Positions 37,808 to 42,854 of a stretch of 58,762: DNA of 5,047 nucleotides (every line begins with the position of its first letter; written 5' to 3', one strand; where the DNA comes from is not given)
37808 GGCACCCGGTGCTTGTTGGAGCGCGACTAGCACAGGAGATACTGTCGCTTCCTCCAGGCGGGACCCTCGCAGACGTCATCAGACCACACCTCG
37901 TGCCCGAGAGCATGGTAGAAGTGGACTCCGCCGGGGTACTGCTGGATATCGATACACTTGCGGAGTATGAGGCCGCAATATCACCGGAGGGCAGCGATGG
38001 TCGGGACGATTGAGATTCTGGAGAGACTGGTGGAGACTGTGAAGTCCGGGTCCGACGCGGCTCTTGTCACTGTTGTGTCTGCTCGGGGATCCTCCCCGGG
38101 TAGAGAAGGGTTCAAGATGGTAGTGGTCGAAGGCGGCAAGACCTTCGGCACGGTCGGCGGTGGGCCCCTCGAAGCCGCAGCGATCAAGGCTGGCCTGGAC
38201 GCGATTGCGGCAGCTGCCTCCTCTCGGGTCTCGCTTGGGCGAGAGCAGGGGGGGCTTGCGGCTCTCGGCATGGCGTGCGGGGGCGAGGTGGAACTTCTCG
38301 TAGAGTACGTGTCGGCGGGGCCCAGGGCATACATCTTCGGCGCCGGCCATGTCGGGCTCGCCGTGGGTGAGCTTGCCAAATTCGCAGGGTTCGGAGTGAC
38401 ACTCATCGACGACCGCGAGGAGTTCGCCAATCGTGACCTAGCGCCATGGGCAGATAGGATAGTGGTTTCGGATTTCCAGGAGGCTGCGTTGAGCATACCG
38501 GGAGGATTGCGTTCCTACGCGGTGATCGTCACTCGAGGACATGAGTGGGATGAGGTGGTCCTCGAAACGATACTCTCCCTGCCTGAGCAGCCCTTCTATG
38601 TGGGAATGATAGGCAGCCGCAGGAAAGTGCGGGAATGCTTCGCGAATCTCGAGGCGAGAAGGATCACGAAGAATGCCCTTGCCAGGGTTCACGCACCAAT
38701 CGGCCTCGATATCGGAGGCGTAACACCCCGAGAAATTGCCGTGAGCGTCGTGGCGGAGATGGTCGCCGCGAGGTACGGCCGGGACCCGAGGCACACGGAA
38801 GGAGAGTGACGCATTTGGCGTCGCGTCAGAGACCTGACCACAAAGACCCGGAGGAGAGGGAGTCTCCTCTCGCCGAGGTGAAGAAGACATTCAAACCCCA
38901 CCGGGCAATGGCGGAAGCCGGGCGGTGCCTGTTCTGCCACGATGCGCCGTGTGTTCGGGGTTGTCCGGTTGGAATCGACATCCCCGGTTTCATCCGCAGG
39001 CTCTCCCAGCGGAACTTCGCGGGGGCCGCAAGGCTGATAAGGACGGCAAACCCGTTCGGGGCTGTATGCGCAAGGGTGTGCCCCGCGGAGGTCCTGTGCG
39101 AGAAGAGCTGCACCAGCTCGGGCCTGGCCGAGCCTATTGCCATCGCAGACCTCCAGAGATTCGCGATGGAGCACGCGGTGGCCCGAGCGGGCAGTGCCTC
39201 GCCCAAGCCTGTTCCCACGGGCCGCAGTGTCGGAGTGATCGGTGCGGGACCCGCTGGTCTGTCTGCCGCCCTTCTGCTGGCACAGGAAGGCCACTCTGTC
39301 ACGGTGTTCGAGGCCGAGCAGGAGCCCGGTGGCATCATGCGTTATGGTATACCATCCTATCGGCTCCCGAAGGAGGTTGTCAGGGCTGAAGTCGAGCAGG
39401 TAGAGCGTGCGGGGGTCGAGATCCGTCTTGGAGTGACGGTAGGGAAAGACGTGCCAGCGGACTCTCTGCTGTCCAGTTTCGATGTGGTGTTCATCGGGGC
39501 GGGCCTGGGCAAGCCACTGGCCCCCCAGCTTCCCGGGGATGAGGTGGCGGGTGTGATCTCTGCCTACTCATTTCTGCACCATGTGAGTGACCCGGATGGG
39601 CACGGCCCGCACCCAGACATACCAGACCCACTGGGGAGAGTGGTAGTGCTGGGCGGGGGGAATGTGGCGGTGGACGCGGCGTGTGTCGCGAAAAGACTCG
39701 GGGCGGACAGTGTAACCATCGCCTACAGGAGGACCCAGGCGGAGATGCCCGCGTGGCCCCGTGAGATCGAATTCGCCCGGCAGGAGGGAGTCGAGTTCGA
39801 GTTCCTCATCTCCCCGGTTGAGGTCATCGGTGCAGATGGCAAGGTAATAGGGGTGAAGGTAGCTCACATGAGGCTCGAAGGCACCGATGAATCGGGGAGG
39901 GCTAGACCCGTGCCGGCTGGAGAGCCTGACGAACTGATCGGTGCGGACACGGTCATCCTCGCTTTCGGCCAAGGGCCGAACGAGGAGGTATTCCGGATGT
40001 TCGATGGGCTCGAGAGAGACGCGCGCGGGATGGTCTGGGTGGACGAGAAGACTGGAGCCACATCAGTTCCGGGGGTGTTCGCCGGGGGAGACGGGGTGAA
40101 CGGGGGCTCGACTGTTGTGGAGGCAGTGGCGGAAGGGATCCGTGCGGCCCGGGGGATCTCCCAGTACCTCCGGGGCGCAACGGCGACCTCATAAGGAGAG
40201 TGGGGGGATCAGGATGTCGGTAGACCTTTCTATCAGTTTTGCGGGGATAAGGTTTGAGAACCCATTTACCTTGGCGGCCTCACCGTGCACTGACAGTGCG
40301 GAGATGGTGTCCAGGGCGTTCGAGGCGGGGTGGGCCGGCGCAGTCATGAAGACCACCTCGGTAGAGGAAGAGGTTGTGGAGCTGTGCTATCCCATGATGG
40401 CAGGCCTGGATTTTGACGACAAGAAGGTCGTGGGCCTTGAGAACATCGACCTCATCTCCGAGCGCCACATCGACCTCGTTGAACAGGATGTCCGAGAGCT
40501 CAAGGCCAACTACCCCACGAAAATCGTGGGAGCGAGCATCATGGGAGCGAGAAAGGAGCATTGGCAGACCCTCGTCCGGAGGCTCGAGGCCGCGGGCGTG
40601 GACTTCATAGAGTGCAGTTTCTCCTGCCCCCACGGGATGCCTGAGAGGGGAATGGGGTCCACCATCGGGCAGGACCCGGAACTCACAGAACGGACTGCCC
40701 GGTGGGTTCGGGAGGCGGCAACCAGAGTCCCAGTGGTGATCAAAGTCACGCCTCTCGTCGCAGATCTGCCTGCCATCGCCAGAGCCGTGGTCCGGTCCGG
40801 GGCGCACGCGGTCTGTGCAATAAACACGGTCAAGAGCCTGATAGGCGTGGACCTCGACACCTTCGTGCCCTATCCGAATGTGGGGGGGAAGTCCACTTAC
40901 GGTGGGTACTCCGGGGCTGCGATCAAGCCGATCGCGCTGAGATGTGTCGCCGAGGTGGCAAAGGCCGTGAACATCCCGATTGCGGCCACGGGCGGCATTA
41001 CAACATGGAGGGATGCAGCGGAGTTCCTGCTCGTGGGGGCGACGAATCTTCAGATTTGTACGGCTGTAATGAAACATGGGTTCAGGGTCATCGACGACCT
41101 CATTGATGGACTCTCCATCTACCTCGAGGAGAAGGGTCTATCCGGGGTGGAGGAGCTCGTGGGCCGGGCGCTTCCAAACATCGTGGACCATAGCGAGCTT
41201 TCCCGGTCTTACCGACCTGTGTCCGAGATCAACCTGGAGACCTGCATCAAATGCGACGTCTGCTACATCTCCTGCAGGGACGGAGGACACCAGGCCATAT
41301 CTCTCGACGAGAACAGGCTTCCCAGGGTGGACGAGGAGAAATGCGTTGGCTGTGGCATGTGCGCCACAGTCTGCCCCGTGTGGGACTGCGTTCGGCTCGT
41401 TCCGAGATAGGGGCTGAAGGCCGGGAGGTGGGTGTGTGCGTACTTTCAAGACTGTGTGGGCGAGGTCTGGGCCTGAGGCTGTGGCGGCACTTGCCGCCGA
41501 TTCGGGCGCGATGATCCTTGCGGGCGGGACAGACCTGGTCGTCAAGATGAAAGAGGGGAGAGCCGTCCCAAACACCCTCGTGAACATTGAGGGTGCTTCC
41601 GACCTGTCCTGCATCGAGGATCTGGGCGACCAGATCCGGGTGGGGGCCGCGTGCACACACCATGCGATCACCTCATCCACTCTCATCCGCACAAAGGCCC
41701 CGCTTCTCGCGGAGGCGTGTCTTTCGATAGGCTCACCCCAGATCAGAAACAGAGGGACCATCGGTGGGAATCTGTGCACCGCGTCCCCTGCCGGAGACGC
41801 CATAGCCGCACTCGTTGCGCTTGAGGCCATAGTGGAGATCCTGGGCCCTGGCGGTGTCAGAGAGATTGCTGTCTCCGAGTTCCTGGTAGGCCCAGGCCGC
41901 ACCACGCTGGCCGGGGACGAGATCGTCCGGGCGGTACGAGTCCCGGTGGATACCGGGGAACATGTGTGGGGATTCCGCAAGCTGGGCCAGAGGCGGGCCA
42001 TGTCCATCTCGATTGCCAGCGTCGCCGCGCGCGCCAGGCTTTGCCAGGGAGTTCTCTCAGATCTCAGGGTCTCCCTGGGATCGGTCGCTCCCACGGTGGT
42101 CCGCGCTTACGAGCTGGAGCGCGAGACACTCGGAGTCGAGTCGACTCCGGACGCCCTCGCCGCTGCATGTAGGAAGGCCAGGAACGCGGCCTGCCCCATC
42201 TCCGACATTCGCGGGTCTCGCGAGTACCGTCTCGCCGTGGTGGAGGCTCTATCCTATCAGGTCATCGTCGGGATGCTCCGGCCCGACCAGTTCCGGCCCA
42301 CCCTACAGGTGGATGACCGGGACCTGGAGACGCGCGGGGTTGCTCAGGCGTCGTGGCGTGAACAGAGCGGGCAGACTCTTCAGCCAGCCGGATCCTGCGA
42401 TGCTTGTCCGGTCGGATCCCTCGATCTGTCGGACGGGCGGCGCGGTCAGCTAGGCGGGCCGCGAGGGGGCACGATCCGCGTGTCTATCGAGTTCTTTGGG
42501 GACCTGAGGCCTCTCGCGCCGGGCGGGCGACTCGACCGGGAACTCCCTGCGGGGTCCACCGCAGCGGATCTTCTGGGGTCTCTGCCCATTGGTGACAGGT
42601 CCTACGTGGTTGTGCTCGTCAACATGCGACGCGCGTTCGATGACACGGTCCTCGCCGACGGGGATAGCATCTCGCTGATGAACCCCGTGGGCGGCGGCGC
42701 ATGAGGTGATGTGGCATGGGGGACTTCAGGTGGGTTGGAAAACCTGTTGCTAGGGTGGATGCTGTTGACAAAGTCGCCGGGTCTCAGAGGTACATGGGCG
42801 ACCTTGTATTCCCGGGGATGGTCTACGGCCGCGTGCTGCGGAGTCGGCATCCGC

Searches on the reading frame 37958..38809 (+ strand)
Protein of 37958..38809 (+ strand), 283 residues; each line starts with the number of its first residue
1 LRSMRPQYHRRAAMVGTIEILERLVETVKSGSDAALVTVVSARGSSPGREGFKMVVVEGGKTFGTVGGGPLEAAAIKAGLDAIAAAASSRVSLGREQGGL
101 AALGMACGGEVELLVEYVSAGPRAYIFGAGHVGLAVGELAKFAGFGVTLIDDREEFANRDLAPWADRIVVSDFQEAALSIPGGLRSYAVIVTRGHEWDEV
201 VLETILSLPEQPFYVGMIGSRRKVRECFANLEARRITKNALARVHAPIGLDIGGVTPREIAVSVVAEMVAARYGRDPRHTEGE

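Call 12: search_protein_families(library=pfam, proteins=[window:37958-38809:+], max_evalue=0.01)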
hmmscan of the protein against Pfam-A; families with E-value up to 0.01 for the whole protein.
window:37958-38809:+ (283 aa): 2 families
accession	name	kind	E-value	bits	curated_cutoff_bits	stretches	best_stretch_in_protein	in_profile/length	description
PF13478.12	XdhC_C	-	2.3e-41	141.7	29.7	1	125-268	2-125/125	XdhC Rossmann domain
PF02625.21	XdhC_CoxI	-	1.3e-16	60.7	24.3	1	29-92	3-66/68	XdhC and CoxI family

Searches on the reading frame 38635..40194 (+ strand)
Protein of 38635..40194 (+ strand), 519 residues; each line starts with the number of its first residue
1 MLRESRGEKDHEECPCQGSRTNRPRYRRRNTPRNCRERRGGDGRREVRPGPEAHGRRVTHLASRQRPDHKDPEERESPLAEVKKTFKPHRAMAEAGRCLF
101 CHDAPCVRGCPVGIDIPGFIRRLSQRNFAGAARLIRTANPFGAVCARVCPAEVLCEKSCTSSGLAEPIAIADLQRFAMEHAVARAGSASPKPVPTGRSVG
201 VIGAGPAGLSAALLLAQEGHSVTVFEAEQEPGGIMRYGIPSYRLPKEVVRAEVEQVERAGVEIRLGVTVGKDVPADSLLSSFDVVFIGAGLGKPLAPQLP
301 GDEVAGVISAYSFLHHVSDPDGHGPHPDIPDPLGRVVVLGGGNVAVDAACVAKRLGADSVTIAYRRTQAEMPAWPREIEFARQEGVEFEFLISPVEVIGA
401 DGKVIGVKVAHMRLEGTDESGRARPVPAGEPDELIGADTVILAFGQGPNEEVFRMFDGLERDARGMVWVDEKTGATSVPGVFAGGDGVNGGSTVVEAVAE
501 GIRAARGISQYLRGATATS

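Call 12: search_protein_families(library=pfam, proteins=[window:38635-40194:+], max_evalue=0.01)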
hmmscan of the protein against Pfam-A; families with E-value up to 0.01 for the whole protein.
window:38635-40194:+ (519 aa): 17 families
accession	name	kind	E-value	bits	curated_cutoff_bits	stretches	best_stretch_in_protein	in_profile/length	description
PF14691.11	Fer4_20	-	4.9e-35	120.2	25.8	1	79-183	5-110/113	Dihydroprymidine dehydrogenase domain II, 4Fe-4S cluster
PF07992.20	Pyr_redox_2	-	2.3e-33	116.3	26.1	1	199-501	3-291/291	Pyridine nucleotide-disulphide oxidoreductase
PF00070.33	Pyr_redox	-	7.1e-12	46.1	22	2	335-409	1-79/82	Pyridine nucleotide-disulphide oxidoreductase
PF13738.12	Pyr_redox_3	-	2e-11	44.2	30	1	335-485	166-305/305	Pyridine nucleotide-disulphide oxidoreductase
PF13450.12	NAD_binding_8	-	4.6e-10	40.1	21.9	1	201-236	1-36/68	NAD(P)-binding Rossmann-like domain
PF01262.27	AlaDh_PNT_C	-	4.2e-07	30.1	23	1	334-365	29-60/214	Alanine dehydrogenase/PNT, C-terminal domain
PF01266.30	DAO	-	5.5e-07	29.9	27.9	1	199-232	2-35/353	FAD dependent oxidoreductase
PF01593.30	Amino_oxidase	-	8.1e-07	29.1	19.8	1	207-233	2-28/443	Flavin containing amine oxidoreductase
PF12831.13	FAD_oxidored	-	6.4e-06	26.2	27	1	199-236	2-39/416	FAD dependent oxidoreductase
PF00890.30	FAD_binding_2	-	9.8e-06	25.4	20.4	1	201-233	4-36/414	FAD binding domain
PF01494.25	FAD_binding_3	-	1.9e-05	24.5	22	1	198-230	3-35/349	FAD binding domain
PF01946.23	Thi4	-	4.6e-05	23.2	26.2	1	199-239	20-61/235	Thi4 family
PF01134.28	GIDA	-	5.8e-05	22.8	22.1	1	199-227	2-30/391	Glucose inhibited division protein A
PF03486.20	HI0933_like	-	6.8e-05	22.9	50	1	199-232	3-36/244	HI0933-like protein Rossmann domain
PF16912.11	Glu_dehyd_C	-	0.0052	16.7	34.9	0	164-232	6-69/211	Glucose dehydrogenase C-terminus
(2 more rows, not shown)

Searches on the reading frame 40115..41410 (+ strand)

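Call 12: search_protein_families(library=pfam, proteins=[window:40115-41410:+], max_evalue=0.01)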
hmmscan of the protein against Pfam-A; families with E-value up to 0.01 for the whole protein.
window:40115-41410:+ (431 aa): 13 families
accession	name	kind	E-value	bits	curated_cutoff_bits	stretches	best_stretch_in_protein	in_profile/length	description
PF01180.27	DHO_dh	-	2.2e-35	122.7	27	1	38-334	2-288/291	Dihydroorotate dehydrogenase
PF14697.11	Fer4_21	-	4.5e-18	65.6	35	1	371-428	2-59/59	4Fe-4S dicluster domain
PF12838.12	Fer4_7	-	8e-08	33.1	27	1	376-422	1-50/52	4Fe-4S dicluster domain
PF00037.32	Fer4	-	8.2e-08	32.2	21.1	1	404-422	2-20/24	4Fe-4S binding domain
PF12837.12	Fer4_6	-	1.2e-07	31.8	25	1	403-422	2-21/24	4Fe-4S binding domain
PF03060.21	NMO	-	3.4e-07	30.4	28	1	262-319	167-226/331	Nitronate monooxygenase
PF13237.11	Fer4_10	-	1.8e-06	28.2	25.5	1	372-421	4-53/53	4Fe-4S dicluster domain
PF01207.24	Dus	-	4.2e-06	26.5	20.4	0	271-307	169-205/311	Dihydrouridine synthase (Dus)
PF12797.12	Fer4_2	-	7.6e-06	26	24.5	1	403-422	3-22/22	4Fe-4S binding domain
PF12800.12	Fer4_4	-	3.3e-05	24.3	24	1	408-423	2-17/17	4Fe-4S binding domain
PF00977.27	His_biosynth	-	0.00015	21.8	23.6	1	271-321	58-108/228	Histidine biosynthesis protein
PF13534.11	Fer4_17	-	0.0013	19.6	22.2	0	409-421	45-57/61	4Fe-4S dicluster domain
PF13187.11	Fer4_9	-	0.0016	18.9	27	1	377-422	2-49/52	4Fe-4S dicluster domain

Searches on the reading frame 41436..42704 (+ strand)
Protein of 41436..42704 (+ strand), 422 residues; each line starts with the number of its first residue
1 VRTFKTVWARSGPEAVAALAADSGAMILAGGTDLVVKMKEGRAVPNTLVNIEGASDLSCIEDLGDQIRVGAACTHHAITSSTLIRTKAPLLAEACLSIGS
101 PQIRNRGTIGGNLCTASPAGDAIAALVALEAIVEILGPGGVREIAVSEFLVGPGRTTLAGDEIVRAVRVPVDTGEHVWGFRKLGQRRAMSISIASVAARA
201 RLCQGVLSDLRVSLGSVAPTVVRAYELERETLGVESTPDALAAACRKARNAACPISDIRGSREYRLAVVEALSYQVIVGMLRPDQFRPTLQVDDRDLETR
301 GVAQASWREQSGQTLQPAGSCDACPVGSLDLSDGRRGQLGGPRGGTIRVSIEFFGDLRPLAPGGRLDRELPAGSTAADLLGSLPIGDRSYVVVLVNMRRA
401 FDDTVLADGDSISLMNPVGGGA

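Call 12: search_protein_families(library=pfam, proteins=[window:41436-42704:+], max_evalue=0.01)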
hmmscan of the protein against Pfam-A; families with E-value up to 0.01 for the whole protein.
window:41436-42704:+ (422 aa): 3 families
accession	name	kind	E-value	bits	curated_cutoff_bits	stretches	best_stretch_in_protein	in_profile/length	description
PF00941.27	FAD_binding_5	-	1.1e-46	159.2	27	1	3-171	2-169/170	FAD binding domain in molybdopterin dehydrogenase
PF03450.22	CO_deh_flav_C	-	9.1e-19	67.9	25.5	1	182-276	4-98/102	CO dehydrogenase flavoprotein C-terminal domain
PF02597.26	ThiS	-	5.3e-09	36.9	22.5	1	351-421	1-76/76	ThiS family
